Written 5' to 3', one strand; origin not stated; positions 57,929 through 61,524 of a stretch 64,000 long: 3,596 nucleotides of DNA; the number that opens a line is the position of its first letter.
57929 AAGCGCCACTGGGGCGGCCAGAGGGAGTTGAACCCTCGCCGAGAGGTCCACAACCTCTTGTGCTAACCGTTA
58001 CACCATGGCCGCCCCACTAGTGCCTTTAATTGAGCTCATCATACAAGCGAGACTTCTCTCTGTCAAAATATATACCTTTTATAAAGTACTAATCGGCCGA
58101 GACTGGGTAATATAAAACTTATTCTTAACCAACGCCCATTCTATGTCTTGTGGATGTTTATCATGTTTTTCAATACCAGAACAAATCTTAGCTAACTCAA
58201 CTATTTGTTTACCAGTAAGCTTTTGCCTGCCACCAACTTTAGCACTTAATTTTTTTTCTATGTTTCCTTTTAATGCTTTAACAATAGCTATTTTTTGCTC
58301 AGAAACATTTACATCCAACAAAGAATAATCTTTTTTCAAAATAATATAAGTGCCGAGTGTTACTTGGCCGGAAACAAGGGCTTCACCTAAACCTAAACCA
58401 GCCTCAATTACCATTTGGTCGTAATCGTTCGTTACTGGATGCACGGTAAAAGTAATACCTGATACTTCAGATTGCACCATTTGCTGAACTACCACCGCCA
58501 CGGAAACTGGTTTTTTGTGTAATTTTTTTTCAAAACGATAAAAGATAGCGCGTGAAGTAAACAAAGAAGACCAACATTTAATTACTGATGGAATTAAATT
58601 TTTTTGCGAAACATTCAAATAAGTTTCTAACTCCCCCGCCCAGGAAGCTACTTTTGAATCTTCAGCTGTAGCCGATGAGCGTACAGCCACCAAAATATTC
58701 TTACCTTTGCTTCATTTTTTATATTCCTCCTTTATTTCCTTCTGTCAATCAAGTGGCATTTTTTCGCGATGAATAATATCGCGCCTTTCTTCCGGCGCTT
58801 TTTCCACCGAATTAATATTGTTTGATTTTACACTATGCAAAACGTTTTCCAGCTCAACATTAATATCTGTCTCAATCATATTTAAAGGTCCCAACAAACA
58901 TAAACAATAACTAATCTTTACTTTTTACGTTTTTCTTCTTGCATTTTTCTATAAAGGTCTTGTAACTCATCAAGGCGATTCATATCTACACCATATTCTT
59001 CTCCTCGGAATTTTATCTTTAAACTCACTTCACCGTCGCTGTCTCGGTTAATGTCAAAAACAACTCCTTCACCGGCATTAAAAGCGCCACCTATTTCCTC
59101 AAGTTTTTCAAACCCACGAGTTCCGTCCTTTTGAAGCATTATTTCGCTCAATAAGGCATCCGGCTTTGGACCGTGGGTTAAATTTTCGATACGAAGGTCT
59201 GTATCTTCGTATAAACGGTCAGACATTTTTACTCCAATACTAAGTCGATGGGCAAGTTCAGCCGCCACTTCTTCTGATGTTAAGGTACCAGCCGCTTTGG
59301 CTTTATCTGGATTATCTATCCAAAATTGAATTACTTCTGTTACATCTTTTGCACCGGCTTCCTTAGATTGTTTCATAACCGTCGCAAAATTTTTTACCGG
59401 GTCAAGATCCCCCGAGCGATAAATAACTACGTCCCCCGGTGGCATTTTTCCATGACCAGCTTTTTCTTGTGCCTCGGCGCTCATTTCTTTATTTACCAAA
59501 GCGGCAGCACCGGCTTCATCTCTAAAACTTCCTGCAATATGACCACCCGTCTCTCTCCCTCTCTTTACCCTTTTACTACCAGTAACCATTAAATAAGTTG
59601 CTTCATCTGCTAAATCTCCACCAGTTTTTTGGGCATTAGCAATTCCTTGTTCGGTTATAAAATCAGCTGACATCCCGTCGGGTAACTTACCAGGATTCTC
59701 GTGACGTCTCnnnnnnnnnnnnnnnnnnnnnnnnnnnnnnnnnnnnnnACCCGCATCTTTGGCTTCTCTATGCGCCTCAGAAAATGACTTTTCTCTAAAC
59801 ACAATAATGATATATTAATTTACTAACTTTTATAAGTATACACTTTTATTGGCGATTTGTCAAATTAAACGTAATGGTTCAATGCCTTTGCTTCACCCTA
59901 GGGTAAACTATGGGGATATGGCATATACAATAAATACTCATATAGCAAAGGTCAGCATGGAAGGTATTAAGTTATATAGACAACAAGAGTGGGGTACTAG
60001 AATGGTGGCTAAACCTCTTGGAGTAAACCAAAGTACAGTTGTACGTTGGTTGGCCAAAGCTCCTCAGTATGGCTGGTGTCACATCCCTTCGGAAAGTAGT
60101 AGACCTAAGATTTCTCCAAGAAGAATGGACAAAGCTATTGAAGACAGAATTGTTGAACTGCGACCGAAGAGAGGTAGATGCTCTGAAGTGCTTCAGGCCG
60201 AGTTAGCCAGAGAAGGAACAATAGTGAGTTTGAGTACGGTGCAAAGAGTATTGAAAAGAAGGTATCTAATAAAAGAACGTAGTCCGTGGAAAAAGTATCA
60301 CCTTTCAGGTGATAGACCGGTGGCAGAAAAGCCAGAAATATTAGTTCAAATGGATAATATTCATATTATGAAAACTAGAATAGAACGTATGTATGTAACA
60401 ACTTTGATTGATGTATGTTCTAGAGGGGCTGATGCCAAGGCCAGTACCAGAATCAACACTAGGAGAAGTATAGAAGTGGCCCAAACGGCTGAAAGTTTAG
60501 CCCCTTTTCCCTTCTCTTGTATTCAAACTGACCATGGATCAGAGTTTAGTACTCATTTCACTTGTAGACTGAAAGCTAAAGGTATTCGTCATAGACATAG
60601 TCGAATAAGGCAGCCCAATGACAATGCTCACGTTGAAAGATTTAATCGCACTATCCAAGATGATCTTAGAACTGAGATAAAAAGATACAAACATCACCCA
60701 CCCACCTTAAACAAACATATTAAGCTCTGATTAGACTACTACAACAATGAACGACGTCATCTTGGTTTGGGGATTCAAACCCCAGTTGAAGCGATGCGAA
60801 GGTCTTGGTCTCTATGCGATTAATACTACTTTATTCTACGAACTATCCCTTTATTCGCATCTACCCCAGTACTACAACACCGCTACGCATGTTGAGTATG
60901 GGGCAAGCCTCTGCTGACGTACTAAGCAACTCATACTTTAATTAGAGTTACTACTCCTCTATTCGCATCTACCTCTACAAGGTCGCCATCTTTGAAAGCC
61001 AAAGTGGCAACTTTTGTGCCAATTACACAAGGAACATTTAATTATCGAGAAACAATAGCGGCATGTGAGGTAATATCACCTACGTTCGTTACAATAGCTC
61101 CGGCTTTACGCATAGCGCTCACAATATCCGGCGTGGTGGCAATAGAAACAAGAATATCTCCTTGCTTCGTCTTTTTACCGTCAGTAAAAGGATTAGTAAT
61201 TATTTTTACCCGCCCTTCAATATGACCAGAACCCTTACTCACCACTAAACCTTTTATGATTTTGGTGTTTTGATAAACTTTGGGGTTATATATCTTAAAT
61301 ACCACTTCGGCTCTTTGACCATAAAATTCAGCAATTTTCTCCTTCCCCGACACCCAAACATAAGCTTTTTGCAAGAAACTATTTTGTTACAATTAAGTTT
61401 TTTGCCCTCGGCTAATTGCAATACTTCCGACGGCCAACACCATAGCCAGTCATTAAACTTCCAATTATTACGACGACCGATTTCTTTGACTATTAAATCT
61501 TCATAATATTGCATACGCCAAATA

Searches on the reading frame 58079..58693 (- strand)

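Call 34: search_protein_families(library=pfam, proteins=[window:58079-58693:-], max_evalue=0.001)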
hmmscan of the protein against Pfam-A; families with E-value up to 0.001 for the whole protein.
window:58079-58693:- (204 aa): 1 family
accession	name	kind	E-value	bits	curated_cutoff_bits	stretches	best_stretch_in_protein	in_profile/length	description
PF01326.24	PPDK_N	-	7.8e-61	206.6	27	1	2-203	103-311/328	Pyruvate phosphate dikinase, AMP/ATP-binding domain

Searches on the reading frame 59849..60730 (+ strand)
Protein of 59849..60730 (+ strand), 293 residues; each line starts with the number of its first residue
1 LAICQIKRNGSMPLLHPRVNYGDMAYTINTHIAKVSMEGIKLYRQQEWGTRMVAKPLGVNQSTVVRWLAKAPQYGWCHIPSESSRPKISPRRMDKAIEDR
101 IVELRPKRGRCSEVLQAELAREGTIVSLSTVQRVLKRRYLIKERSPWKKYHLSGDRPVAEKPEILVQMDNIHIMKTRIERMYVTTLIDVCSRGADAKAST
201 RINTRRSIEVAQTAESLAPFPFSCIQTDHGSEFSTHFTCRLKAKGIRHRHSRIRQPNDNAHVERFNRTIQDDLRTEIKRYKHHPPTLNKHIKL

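Call 34: search_protein_families(library=pfam, proteins=[window:59849-60730:+], max_evalue=0.001)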
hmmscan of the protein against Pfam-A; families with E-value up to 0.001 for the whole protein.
window:59849-60730:+ (293 aa): 4 families
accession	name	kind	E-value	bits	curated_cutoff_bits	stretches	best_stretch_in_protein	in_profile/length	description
PF00665.32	rve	-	7.3e-07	29.8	32.6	1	160-256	2-102/102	Integrase core domain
PF13683.12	rve_3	-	1.5e-05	25.1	26.5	1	245-278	2-35/67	Integrase core domain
PF13565.12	HTH_32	-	2.2e-05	25.3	33.7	1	63-135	1-73/73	Homeodomain-like domain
PF01498.24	HTH_Tnp_Tc3_2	-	0.00047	20.8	31.5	0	108-153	12-56/72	Transposase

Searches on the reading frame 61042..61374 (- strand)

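Call 34: search_protein_families(library=pfam, proteins=[window:61042-61374:-], max_evalue=0.001)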
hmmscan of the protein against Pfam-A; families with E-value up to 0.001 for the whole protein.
window:61042-61374:- (110 aa): 1 family
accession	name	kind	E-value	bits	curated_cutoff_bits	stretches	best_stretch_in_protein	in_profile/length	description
PF00391.29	PEP-utilizers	-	6e-12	45.4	23.1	1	70-110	2-42/72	PEP-utilising enzyme, mobile domain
